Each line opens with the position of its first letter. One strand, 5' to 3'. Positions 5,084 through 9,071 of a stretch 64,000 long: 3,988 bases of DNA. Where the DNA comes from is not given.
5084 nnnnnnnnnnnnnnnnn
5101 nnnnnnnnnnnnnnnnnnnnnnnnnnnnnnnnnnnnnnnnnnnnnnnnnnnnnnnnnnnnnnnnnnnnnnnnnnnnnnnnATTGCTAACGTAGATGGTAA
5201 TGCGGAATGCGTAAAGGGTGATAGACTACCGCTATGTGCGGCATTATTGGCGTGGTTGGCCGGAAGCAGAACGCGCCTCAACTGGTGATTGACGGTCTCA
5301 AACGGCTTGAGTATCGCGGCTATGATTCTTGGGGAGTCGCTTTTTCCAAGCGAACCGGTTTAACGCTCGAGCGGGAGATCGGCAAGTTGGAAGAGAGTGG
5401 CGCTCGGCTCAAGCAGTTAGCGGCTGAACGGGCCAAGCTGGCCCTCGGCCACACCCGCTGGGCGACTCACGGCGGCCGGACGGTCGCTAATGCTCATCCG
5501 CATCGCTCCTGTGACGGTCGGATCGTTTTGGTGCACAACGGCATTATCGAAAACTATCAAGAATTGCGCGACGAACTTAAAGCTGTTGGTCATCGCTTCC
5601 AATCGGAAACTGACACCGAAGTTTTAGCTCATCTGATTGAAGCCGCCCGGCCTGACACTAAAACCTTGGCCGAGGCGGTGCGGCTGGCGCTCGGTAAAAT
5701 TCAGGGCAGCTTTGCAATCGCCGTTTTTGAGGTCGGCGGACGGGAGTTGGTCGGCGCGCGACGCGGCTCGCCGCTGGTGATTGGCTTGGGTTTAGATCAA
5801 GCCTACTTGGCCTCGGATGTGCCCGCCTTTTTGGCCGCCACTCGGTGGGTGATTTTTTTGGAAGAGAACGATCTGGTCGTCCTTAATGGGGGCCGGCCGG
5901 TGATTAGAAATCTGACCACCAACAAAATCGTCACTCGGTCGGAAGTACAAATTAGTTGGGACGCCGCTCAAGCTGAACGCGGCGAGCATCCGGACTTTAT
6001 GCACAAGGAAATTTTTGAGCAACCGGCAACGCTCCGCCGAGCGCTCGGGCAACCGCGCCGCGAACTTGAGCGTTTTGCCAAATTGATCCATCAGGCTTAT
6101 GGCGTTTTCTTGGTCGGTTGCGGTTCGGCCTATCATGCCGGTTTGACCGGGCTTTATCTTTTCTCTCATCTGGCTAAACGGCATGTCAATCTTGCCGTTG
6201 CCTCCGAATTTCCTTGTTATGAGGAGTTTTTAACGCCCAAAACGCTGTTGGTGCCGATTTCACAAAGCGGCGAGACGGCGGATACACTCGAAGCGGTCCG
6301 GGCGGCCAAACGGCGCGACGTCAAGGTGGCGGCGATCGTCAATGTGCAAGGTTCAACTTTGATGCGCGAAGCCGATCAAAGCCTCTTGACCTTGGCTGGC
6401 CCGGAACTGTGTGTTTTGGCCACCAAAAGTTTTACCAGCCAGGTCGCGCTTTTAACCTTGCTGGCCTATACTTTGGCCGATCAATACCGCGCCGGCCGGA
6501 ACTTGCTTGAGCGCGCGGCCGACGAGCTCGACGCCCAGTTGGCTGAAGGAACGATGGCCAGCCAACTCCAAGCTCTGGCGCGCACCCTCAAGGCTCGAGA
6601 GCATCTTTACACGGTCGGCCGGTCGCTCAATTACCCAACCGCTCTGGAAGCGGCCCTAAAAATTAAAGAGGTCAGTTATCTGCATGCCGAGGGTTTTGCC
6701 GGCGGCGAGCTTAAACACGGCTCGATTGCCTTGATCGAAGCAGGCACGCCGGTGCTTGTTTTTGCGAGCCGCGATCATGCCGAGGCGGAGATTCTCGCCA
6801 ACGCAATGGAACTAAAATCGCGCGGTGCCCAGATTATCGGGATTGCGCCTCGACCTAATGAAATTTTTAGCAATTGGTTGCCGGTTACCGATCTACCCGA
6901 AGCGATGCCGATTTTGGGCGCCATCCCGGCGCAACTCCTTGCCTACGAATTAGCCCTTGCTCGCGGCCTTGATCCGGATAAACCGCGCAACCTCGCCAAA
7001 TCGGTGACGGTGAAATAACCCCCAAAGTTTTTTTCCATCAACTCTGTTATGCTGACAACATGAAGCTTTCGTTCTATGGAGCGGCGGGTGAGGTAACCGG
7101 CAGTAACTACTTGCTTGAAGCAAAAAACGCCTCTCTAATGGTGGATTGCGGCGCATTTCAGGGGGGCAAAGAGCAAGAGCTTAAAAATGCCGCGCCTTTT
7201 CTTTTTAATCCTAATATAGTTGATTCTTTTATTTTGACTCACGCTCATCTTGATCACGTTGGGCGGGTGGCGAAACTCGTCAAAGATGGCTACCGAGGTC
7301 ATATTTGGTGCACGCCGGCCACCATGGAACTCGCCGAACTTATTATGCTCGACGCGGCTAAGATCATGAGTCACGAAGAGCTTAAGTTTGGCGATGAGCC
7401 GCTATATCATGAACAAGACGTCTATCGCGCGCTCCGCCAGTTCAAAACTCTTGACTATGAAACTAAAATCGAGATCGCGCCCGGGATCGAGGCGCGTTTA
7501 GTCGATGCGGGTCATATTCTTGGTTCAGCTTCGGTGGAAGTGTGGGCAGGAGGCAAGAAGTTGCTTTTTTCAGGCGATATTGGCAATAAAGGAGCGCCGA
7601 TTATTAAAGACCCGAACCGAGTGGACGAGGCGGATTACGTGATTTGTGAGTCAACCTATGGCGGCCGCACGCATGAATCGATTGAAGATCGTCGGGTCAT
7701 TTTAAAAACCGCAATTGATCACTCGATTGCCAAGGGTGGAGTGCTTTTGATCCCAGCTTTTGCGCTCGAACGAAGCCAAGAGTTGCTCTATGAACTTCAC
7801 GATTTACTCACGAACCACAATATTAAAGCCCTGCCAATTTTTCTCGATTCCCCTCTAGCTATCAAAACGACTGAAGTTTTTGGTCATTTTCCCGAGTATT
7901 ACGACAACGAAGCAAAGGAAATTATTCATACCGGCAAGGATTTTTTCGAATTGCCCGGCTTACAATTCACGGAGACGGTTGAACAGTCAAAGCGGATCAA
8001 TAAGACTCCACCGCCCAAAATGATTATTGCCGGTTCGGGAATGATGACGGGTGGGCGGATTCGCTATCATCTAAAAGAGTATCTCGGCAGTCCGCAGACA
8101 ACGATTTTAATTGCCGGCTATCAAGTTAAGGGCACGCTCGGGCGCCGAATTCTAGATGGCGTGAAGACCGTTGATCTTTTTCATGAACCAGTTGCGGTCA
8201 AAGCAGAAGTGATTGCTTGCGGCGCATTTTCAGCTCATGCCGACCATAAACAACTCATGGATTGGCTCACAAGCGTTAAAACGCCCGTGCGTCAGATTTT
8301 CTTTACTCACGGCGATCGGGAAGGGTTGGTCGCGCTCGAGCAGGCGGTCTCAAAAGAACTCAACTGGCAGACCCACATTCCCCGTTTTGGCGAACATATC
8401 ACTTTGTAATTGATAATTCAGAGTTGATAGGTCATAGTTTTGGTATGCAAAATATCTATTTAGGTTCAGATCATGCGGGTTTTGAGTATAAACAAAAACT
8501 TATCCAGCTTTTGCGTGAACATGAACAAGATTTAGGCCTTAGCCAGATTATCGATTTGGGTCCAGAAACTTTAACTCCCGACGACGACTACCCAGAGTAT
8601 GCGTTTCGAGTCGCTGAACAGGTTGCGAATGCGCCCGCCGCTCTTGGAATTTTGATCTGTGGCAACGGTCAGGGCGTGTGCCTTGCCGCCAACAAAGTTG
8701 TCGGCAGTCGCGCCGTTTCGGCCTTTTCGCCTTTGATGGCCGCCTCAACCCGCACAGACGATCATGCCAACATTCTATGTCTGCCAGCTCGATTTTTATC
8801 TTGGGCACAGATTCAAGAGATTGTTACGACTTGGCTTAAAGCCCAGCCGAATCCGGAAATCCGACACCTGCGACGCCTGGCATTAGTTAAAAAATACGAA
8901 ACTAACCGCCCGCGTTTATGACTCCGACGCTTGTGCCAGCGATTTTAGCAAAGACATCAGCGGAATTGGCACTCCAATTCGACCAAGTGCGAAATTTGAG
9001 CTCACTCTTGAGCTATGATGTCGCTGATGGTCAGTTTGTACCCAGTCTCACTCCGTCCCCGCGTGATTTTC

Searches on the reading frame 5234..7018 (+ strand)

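Call 72: search_protein_families(library=pfam, proteins=[window:5234-7018:+], max_evalue=0.001)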
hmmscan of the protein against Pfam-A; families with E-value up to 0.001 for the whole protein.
window:5234-7018:+ (594 aa): 5 families
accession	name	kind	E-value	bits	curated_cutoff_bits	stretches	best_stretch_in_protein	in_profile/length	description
PF01380.27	SIS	-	1.8e-42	144.7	25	2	285-411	2-129/131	SIS domain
PF13522.11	GATase_6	-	3.1e-21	76.2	27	1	66-175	9-107/130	Glutamine amidotransferase domain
PF13537.11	GATase_7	-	6.9e-18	65.3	25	1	86-200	12-122/123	Glutamine amidotransferase domain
PF13230.11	GATase_4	-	9.3e-07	28.5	23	1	1-137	1-140/272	Glutamine amidotransferases class-II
PF13580.11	SIS_2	-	8.1e-05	23.1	27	0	333-369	101-137/138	SIS domain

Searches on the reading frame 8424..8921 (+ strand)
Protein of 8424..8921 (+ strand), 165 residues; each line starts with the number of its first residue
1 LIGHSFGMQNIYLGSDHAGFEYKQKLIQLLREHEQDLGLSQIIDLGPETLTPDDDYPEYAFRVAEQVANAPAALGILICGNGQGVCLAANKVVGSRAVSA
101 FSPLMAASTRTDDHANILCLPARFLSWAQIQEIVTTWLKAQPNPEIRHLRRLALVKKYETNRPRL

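Call 72: search_protein_families(library=pfam, proteins=[window:8424-8921:+], max_evalue=0.001)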
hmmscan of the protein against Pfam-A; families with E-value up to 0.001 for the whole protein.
window:8424-8921:+ (165 aa): 1 family
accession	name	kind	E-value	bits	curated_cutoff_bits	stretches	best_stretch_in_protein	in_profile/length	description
PF02502.23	LacAB_rpiB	-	1e-37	129.6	24.7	1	11-153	1-136/138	Ribose/Galactose Isomerase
